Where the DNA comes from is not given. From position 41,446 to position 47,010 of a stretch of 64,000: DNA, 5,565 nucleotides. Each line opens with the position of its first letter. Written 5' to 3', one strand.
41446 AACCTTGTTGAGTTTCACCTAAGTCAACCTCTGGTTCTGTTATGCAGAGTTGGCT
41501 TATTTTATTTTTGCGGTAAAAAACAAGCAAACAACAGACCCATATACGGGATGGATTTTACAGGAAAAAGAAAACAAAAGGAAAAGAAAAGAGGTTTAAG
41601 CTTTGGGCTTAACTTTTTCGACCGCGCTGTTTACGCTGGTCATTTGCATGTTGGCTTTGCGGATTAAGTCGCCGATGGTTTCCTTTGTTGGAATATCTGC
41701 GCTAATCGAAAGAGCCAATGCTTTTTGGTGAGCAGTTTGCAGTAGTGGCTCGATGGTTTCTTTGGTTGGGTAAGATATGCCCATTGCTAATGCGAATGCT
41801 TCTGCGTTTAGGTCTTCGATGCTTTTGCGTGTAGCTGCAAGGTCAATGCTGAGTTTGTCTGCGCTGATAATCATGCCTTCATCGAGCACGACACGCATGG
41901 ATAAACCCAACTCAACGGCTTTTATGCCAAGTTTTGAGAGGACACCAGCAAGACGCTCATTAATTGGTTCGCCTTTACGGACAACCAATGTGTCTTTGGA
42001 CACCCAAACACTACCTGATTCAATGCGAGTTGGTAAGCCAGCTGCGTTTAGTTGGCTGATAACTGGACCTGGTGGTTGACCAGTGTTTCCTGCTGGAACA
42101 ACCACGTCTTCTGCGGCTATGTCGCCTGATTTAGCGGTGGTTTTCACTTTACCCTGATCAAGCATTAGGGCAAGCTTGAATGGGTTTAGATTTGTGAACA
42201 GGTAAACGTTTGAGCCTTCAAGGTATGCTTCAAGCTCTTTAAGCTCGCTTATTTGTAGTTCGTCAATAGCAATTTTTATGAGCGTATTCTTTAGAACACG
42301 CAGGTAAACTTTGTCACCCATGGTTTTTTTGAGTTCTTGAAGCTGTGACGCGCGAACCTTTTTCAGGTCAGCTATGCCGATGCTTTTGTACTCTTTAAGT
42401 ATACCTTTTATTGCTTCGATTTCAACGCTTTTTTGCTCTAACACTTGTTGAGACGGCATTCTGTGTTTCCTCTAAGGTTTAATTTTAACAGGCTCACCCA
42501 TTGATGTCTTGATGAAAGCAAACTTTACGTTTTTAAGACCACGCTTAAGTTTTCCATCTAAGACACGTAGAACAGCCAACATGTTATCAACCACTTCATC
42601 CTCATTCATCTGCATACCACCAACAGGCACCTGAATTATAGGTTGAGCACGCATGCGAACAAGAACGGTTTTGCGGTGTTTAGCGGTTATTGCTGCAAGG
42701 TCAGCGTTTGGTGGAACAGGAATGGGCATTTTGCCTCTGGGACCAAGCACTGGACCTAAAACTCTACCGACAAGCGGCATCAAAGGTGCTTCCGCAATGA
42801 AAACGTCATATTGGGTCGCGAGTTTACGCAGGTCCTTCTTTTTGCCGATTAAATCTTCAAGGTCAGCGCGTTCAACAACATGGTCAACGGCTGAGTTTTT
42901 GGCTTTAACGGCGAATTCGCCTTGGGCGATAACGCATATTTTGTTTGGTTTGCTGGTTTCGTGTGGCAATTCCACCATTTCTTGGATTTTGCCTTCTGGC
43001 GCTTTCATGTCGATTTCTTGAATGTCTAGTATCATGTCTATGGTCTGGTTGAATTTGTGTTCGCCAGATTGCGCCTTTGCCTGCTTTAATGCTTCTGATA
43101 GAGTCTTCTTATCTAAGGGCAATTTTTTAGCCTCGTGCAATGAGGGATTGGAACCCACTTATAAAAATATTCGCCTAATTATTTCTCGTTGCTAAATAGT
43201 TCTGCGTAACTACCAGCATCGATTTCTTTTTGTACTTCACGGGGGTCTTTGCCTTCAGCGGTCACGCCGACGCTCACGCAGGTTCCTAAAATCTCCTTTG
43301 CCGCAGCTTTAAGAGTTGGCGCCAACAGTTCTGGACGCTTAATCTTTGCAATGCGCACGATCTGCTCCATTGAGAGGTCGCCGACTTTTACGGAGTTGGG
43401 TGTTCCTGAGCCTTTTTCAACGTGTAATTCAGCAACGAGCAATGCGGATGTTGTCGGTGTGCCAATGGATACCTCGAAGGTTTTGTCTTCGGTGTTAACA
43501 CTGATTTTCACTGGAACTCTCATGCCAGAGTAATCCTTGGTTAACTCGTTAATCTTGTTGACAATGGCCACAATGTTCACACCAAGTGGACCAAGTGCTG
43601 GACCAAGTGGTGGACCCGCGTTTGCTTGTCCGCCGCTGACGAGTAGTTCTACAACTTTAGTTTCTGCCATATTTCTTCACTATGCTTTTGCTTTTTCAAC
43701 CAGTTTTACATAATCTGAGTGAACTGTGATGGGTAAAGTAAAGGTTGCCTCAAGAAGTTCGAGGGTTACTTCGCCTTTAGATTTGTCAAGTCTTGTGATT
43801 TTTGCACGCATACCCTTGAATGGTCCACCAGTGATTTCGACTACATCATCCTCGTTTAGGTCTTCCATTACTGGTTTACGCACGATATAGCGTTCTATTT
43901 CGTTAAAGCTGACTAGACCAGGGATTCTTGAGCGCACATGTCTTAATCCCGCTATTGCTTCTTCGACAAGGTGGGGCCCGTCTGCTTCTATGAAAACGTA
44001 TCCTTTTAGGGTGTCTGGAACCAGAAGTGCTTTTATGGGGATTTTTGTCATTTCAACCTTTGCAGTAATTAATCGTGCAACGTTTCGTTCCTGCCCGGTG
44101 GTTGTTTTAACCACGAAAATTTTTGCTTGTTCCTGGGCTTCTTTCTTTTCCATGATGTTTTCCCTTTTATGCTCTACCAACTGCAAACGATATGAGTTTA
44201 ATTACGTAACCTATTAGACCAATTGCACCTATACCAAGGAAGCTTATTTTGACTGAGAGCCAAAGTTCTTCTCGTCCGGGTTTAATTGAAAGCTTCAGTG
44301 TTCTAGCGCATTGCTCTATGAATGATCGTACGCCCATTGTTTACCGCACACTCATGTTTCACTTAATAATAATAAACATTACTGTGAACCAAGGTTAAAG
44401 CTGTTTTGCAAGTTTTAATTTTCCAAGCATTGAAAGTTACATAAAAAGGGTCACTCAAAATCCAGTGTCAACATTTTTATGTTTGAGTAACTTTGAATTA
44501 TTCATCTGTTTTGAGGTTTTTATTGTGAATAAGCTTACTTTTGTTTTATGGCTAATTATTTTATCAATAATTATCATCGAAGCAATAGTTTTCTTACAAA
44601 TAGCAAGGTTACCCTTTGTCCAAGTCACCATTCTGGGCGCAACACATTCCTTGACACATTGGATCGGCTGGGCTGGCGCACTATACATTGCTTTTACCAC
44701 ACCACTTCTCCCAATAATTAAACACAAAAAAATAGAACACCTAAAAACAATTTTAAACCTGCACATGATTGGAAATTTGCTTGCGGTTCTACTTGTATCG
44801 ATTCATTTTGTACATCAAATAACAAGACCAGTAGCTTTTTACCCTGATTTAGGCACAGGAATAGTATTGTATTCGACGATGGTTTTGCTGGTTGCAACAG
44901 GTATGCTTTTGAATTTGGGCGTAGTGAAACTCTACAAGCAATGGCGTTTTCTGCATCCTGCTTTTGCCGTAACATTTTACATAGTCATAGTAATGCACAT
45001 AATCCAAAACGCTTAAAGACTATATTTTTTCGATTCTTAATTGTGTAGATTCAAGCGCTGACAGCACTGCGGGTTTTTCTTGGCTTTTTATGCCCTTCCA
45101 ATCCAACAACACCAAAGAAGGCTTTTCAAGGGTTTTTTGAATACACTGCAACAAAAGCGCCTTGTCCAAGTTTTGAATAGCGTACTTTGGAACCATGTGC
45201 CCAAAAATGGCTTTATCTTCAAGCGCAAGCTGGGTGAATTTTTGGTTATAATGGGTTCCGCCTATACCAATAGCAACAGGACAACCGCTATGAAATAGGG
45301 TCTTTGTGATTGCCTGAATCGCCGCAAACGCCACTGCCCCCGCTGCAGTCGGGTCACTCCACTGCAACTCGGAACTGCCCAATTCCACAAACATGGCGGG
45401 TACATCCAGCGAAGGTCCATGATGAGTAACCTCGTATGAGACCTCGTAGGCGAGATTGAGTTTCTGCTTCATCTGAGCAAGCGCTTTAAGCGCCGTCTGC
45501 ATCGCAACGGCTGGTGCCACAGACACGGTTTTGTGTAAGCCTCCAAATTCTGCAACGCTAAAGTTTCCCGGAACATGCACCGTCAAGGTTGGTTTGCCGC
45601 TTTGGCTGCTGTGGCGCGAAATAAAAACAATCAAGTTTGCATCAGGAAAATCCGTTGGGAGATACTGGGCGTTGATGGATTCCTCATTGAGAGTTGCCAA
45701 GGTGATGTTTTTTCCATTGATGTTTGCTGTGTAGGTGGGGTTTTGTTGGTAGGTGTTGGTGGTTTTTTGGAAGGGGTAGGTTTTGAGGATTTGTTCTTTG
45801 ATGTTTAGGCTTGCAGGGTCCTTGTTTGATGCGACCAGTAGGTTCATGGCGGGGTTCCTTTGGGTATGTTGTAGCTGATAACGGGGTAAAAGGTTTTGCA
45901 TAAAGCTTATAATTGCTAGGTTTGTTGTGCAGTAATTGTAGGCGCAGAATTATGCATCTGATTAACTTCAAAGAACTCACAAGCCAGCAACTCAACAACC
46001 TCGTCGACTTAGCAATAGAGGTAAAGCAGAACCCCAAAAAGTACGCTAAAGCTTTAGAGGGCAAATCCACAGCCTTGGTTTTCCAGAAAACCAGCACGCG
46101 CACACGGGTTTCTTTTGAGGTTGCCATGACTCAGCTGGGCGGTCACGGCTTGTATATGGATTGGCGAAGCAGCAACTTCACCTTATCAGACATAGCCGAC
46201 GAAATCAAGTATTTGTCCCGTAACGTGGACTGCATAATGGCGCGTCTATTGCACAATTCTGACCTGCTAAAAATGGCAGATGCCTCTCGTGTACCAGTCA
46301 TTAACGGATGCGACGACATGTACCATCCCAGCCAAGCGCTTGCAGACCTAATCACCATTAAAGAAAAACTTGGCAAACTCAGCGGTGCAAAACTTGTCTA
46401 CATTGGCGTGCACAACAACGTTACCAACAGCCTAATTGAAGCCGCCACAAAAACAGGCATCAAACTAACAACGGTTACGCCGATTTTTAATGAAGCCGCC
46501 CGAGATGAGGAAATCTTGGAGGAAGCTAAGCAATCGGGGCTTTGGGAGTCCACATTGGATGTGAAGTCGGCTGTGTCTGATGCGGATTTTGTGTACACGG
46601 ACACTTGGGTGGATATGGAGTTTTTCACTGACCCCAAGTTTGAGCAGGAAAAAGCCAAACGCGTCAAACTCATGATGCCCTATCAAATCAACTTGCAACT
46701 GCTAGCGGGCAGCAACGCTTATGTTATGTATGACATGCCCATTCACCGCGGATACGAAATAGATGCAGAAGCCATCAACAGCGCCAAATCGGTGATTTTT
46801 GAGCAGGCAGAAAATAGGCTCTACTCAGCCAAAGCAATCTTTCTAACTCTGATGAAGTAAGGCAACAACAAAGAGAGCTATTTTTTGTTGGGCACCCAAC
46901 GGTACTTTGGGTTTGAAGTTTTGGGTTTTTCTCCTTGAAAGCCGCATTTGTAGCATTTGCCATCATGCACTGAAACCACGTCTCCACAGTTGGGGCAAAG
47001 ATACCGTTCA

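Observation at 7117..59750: Interspersed 50-80 nt intergenic repeat family (six copies plus a degenerate fragment), possibly a small structured RNA family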

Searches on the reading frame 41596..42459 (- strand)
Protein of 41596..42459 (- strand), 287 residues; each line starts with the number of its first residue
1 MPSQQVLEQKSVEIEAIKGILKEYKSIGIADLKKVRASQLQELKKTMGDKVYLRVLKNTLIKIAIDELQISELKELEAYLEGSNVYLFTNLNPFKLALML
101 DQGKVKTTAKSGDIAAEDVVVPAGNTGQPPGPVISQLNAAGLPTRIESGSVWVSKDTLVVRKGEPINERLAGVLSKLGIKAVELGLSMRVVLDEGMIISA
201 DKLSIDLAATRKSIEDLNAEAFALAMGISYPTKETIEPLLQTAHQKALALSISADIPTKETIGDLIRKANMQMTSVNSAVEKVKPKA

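Call 77: search_protein_families(library=pfam, max_evalue=0.00001, proteins=[window:41596-42459:-])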
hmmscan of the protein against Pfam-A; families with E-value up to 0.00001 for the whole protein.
window:41596-42459:- (287 aa): 2 families
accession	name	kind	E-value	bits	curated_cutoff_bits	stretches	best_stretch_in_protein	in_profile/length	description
PF00466.25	Ribosomal_L10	-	2.7e-22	79.2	22.8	1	8-101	4-96/100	Ribosomal protein L10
PF17777.6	RL10P_insert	-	3.3e-21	75.4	29.1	1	109-179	1-71/71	Insertion domain in 60S ribosomal protein L10P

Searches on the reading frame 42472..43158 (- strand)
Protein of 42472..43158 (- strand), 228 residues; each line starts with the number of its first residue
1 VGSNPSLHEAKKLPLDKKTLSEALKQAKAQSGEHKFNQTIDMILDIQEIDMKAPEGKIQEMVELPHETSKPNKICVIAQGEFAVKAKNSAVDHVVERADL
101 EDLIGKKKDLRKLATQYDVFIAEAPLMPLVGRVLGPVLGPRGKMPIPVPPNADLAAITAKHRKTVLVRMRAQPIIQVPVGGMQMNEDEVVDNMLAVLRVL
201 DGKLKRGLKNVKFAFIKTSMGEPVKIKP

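Call 77: search_protein_families(library=pfam, max_evalue=0.00001, proteins=[window:42472-43158:-])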
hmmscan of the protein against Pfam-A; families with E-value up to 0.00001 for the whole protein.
window:42472-43158:- (228 aa): 1 family
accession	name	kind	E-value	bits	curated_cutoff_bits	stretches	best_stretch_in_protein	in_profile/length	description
PF00687.26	Ribosomal_L1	-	2.4e-50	171.3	32.2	1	31-221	5-197/198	Ribosomal protein L1p/L10e family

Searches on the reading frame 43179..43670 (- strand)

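Call 77: search_protein_families(library=pfam, max_evalue=0.00001, proteins=[window:43179-43670:-])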
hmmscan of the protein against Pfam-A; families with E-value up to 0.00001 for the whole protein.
window:43179-43670:- (163 aa): 2 families
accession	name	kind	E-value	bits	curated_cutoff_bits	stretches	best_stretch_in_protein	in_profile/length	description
PF03946.19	Ribosomal_L11_N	-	3.4e-24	84.8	32.9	1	7-65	1-58/58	Ribosomal protein L11, N-terminal domain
PF00298.24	Ribosomal_L11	-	2.8e-22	79.4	21.4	1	71-137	2-68/69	Ribosomal protein L11, RNA binding domain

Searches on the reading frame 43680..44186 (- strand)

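Call 77: search_protein_families(library=pfam, max_evalue=0.00001, proteins=[window:43680-44186:-])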
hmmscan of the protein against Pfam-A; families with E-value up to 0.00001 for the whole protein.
window:43680-44186:- (168 aa): 2 families
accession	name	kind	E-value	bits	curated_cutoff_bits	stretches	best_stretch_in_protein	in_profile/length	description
PF03439.18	Spt5-NGN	-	1.9e-23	82.6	22.4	1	22-100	1-83/84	Early transcription elongation factor of RNA pol II, NGN section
PF00467.35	KOW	-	2e-07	31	22.3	1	113-143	2-32/32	KOW motif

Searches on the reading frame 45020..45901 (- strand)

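Call 77: search_protein_families(library=pfam, max_evalue=0.00001, proteins=[window:45020-45901:-])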
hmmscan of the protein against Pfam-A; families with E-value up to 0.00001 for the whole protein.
window:45020-45901:- (293 aa): 1 family
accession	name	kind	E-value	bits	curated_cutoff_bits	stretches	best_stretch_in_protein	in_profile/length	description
PF04414.18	tRNA_deacylase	-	7.8e-66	221.9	33.6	1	86-290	3-204/205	D-aminoacyl-tRNA deacylase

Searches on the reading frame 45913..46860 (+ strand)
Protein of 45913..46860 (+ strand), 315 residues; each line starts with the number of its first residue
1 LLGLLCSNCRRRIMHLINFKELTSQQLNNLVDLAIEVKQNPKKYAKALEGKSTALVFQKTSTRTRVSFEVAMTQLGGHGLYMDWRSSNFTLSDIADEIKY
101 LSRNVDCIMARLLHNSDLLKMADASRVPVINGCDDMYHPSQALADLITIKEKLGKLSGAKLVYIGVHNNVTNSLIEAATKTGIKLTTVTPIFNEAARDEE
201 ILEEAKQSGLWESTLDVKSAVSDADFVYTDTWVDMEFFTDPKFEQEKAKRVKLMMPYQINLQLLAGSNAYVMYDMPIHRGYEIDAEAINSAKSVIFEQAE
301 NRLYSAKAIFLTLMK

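Call 77: search_protein_families(library=pfam, max_evalue=0.00001, proteins=[window:45913-46860:+])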
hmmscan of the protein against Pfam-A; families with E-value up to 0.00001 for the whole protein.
window:45913-46860:+ (315 aa): 2 families
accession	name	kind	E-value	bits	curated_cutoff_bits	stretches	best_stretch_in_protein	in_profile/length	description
PF02729.26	OTCace_N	-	8.3e-41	139.9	29.9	1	15-151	2-148/148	Aspartate/ornithine carbamoyltransferase, carbamoyl-P binding domain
PF00185.30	OTCace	-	5.6e-39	134.1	29.4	1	158-312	2-156/157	Aspartate/ornithine carbamoyltransferase, Asp/Orn binding domain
